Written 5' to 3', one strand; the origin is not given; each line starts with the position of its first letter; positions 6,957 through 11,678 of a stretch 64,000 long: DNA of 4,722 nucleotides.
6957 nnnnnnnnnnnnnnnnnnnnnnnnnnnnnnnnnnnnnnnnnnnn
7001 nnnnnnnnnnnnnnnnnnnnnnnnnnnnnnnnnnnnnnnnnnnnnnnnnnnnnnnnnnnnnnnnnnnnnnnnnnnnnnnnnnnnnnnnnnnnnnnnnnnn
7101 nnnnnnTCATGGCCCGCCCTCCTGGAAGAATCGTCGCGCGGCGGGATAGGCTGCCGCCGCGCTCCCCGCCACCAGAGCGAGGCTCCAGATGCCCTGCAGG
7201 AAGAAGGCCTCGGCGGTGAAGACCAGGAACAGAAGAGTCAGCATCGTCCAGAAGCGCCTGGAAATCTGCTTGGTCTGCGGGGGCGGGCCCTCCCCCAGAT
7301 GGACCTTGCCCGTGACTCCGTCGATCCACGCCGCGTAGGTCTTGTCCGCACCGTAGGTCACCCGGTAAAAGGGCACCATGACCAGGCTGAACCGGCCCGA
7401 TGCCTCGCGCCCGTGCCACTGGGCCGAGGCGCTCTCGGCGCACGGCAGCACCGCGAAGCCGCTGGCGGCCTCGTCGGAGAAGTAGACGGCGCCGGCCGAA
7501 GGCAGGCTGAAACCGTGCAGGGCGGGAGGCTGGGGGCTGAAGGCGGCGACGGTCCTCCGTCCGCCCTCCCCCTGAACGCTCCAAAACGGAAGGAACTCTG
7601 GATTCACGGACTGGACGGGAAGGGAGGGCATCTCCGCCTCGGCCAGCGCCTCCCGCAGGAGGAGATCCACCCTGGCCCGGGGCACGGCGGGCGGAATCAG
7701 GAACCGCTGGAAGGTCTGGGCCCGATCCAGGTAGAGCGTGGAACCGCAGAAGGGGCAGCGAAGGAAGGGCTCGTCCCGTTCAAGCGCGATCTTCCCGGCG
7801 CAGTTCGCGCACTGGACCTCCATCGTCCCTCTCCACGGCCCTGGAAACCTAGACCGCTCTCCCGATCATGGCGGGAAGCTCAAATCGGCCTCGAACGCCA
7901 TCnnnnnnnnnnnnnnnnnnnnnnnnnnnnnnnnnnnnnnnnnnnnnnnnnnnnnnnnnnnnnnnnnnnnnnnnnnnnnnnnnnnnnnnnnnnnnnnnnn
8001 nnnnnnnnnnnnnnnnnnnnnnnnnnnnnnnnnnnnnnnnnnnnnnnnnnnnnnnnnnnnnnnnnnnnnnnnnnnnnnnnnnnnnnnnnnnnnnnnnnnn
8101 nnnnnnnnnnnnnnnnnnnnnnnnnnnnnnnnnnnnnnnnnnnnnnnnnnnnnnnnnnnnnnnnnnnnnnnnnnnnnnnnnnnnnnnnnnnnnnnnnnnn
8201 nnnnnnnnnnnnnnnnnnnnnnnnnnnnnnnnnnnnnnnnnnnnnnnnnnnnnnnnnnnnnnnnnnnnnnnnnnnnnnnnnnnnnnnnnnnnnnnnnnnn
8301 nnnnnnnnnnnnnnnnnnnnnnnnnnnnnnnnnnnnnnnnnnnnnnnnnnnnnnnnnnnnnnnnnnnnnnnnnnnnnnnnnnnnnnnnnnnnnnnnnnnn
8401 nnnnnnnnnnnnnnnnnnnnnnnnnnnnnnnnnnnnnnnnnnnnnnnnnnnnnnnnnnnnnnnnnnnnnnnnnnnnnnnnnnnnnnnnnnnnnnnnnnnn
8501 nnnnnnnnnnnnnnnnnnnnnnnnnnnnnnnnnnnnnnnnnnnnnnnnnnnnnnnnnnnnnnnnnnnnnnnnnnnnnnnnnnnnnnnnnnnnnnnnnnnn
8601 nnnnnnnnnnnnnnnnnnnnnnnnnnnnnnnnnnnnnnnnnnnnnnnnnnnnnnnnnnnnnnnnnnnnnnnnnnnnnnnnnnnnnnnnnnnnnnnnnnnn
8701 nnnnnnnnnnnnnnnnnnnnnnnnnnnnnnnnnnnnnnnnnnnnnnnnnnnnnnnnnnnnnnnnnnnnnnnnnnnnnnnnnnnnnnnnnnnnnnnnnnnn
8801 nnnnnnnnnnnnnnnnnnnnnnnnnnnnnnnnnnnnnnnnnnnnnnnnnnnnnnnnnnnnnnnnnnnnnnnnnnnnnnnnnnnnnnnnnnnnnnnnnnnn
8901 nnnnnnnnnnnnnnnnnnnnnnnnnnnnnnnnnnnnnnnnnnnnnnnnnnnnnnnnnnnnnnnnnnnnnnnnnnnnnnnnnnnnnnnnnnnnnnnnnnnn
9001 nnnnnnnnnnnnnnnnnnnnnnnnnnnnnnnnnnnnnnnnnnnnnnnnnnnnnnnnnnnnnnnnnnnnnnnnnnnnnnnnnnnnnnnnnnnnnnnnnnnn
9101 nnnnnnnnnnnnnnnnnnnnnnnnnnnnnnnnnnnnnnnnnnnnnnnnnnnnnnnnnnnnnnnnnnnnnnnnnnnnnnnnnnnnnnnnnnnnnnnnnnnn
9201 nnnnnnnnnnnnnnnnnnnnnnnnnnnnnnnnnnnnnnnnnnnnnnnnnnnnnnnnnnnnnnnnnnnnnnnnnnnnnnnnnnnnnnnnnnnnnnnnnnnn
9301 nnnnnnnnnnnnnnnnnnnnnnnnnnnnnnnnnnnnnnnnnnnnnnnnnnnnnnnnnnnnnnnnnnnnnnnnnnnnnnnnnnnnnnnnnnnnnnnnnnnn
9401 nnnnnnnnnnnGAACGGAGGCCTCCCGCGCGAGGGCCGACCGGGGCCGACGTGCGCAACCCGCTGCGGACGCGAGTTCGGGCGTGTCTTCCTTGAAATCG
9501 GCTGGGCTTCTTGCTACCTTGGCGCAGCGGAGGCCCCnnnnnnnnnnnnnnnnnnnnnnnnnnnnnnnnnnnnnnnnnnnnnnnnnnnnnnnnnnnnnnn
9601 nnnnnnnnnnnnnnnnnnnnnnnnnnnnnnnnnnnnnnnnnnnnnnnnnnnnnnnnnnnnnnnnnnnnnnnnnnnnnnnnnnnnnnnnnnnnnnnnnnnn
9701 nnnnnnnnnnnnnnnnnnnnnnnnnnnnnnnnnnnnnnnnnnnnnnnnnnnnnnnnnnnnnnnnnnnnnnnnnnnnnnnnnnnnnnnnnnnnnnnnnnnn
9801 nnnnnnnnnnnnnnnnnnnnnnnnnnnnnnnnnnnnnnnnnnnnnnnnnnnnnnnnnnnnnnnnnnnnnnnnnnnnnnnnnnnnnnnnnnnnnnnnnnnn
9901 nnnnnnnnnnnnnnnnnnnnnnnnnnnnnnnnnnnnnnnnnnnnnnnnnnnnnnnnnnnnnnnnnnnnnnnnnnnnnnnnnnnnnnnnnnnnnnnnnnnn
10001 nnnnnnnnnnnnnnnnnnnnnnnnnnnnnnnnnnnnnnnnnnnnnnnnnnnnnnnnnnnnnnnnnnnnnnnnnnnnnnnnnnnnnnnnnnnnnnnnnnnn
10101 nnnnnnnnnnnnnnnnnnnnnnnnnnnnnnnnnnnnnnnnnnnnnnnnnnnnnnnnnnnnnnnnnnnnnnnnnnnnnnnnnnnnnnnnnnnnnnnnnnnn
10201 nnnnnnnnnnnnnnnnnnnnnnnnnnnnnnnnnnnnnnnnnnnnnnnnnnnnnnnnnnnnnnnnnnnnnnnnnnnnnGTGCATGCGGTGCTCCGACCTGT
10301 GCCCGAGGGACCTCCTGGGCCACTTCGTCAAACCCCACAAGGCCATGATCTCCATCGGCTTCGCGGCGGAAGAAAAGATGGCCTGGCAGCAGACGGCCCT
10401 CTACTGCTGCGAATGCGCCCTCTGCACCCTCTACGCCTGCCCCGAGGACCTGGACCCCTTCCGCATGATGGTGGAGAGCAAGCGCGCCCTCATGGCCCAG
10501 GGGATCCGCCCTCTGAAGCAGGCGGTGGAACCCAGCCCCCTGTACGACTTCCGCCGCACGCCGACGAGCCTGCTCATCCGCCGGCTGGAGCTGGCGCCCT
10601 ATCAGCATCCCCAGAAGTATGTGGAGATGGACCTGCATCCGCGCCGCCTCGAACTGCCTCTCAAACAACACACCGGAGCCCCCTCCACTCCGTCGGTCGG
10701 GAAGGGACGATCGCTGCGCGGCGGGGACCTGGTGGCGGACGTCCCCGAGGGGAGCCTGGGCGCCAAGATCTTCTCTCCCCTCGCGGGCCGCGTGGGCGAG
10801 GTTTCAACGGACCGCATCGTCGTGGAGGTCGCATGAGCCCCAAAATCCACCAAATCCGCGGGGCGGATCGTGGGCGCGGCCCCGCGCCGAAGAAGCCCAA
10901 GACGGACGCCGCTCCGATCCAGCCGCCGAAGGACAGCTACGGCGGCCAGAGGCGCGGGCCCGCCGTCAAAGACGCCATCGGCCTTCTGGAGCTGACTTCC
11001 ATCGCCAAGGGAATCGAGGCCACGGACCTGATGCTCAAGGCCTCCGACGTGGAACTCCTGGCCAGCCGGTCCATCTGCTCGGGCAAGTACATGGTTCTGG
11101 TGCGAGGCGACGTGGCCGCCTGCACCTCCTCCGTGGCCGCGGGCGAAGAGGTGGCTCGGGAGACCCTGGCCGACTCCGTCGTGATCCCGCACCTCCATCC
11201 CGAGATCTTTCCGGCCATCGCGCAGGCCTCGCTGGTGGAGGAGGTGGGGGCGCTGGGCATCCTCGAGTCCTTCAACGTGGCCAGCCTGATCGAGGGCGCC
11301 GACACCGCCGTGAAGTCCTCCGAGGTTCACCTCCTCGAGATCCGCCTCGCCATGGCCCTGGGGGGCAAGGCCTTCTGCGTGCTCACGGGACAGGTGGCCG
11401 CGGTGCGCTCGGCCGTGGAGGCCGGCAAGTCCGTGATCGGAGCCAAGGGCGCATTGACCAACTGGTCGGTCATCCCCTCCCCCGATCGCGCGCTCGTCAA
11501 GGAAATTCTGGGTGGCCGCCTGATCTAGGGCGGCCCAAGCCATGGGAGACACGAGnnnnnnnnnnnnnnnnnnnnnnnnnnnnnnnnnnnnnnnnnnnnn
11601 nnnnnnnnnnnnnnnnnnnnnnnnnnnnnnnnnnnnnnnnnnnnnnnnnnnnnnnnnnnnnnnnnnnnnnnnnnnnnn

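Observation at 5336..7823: Three translationally coupled paralogous Zn-ribbon genes of unknown function (two membrane-anchored)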

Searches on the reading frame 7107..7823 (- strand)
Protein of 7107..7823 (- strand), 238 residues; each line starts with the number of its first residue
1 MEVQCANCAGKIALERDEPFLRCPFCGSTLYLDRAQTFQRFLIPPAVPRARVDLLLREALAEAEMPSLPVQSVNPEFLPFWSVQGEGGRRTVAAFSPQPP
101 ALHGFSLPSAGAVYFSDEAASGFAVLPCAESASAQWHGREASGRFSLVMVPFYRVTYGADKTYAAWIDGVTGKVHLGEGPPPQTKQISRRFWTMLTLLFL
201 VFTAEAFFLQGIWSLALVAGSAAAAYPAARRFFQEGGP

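Call 6: search_protein_families(library=pfam, proteins=[window:7107-7823:-], max_evalue=1)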
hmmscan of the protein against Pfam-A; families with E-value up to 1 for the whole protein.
window:7107-7823:- (238 aa): 10 families
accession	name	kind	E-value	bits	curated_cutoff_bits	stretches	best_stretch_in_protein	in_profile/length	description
PF06221.18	zf-C2HC5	-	0.019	15.4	25.8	1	4-34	19-48/54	Putative zinc finger motif, C2HC5-type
PF21344.3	Zn_ribbon_LysW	-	0.069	13.2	27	1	3-30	1-31/46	Alpha-aminoadipate carrier protein LysW-like, globular domain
PF22289.1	DmmA-like_C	-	0.084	13.3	27.4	1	3-31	2-29/44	Dimethylamine monooxygenase subunit DmmA-like, C-terminal domain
PF24747.1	Zn-ribbon_GIR1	-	0.17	12.2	26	1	3-33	6-34/37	GIR1-like zinc ribbon domain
PF03604.18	Zn_ribbon_RPAB4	-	0.19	11.9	24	1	5-27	3-24/32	DNA directed RNA polymerase, 7 kDa subunit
PF07295.17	DUF1451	-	0.35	11.5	26.1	1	3-31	114-142/146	Zinc-ribbon containing domain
PF08271.17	Zn_Ribbon_TF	-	0.35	10.9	29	0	22-35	2-16/43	TFIIB zinc-binding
PF23547.1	Zn_ribbon_FGT1_1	-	0.38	10.8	27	1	1-32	1-32/35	FORGETTER1 first zinc ribbon domain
PF17915.7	zf_Rg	-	0.41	10.5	25.5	0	3-26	8-31/49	Reverse gyrase zinc finger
PF14354.12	Lar_restr_allev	-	0.53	11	28.6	0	22-37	5-20/58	Restriction alleviation protein Lar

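Call 7: search_protein_families(library=ncbifam, proteins=[window:7107-7823:-], max_evalue=1)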
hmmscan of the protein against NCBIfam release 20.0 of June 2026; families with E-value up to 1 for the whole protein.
window:7107-7823:- (238 aa): 3 families
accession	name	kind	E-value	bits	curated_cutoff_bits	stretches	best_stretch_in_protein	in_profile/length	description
NF001606.0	PRK00398.1-3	equivalog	0.0057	16.4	72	1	1-28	1-27/44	DNA-directed RNA polymerase subunit P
NF001607.0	PRK00398.1-4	equivalog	0.034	13.9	89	1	4-34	11-43/53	DNA-directed RNA polymerase subunit P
TIGR03655.1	anti_R_Lar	subfamily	0.22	11.9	39.6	1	22-30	3-11/55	Lar family restriction alleviation protein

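Call 11: search_protein_families(library=padloc, proteins=[window:7107-7823:-], max_evalue=1)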
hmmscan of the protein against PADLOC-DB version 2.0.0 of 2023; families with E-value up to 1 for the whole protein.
window:7107-7823:- (238 aa): 0 families

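Call 12: search_protein_families(library=phrogs, proteins=[window:7107-7823:-], max_evalue=1)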
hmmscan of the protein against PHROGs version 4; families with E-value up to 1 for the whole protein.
window:7107-7823:- (238 aa): 4 families
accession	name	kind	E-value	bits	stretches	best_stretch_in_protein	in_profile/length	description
phrog_4875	-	unknown function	0.00013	23.1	1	1-36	11-47/77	-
phrog_21735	-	unknown function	0.083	13.9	1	3-36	4-36/61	-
phrog_33229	-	unknown function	0.093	13.9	1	20-80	35-92/136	-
phrog_6422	-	moron, auxiliary metabolic gene and host takeover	0.34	12.3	1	2-30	7-40/120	Lar-like restriction alleviation protein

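Call 13: find_homologous_proteins(query=window:7107-7823:-)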
Query window:7107-7823:- (238 aa): 6 proteins with E <= 0.001 among 2714 candidates.
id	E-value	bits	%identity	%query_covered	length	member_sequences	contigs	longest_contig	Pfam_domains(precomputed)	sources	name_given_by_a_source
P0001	3.9e-143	493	92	100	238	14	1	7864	-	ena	-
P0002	4.6e-136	470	89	100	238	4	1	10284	-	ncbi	-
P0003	3.6e-69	251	52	100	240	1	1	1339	-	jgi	jgi:hypothetical protein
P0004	5.6e-66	241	51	89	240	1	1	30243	-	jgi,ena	-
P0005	1.6e-52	197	43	97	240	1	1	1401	-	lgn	-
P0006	4.3e-50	189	43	97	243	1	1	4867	-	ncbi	-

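Call 14: find_encoding_contigs(protein=P0004, flank=10000, max_places=4)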
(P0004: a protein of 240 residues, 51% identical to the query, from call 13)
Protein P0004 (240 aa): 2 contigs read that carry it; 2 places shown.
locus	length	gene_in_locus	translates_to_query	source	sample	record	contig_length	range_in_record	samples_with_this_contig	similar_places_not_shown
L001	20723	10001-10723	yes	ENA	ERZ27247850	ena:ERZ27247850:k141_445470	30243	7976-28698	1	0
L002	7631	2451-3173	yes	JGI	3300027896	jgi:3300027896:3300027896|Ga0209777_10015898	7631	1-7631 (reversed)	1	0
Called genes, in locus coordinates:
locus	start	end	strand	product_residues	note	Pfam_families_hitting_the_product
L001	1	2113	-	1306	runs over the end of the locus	PF18911:PKD_4 (weak), PF00801:PKD (weak), PF18911:PKD_4 (weak), PF17957:Big_7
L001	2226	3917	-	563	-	PF02463:SMC_N, PF13476:AAA_23, PF13304:AAA_21 (faint)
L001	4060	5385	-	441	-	PF04052:TolB_N, PF26549:Tricorn_N, PF07676:PD40, PF26549:Tricorn_N, PF07676:PD40, PF26550:Tricorn_2nd, PF26549:Tricorn_N, PF07676:PD40, +5 more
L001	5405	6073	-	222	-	PF00936:BMC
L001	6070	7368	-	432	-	PF01512:Complex1_51K, PF13183:Fer4_8 (faint), PF13534:Fer4_17, PF13375:RnfC_N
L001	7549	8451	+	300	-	PF00892:EamA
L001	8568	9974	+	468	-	PF01225:Mur_ligase, PF08245:Mur_ligase_M, PF02875:Mur_ligase_C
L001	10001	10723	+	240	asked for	-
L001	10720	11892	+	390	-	-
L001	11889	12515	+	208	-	-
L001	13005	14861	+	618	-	PF00501:AMP-binding, PF23562:AMP-binding_C_3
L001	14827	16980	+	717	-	PF17191:RecG_wedge, PF01336:tRNA_anti-codon (weak), PF00270:DEAD, PF04851:ResIII, PF00271:Helicase_C, PF19833:RecG_dom3_C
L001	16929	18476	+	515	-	PF20154:LNT_N, PF00795:CN_hydrolase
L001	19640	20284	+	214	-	PF00730:HhH-GPD, PF10576:EndIII_4Fe-2S (weak)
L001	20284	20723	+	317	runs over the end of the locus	PF00291:PALP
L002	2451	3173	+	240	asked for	-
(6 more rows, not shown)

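Call 15: find_encoding_contigs(protein=P0006, flank=10000, max_places=4)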
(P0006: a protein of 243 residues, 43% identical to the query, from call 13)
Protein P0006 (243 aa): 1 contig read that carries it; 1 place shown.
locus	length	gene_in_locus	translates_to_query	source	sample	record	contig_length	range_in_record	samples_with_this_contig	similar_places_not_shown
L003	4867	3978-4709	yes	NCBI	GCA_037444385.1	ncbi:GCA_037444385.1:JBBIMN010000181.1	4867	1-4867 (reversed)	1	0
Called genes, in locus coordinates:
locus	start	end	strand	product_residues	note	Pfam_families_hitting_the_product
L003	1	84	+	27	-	?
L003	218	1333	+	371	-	PF04055:Radical_SAM, PF19288:CofH_C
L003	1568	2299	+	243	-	PF01863:YgjP-like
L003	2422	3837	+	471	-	PF01225:Mur_ligase, PF08245:Mur_ligase_M, PF02875:Mur_ligase_C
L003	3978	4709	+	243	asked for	-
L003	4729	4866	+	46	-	?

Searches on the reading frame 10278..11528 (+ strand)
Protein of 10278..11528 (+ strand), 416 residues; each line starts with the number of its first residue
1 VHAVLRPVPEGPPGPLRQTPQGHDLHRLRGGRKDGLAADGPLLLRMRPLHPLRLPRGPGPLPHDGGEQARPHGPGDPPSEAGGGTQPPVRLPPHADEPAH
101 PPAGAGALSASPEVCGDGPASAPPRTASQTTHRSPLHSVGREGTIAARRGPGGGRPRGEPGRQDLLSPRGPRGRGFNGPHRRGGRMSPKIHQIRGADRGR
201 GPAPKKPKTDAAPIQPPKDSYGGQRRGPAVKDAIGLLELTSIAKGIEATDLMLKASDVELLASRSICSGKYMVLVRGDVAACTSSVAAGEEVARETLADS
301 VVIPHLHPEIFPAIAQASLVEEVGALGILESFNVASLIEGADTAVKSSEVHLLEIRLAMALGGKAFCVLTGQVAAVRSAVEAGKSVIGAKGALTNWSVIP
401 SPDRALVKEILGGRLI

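Call 113: search_protein_families(library=pfam, proteins=[window:10278-11528:+], max_evalue=0.00001)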
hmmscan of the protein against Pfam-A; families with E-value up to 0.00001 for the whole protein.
window:10278-11528:+ (416 aa): 1 family
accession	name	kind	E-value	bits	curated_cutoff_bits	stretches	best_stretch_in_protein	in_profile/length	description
PF00936.24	BMC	-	2.6e-44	149.5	24.5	2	233-305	1-74/75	BMC domain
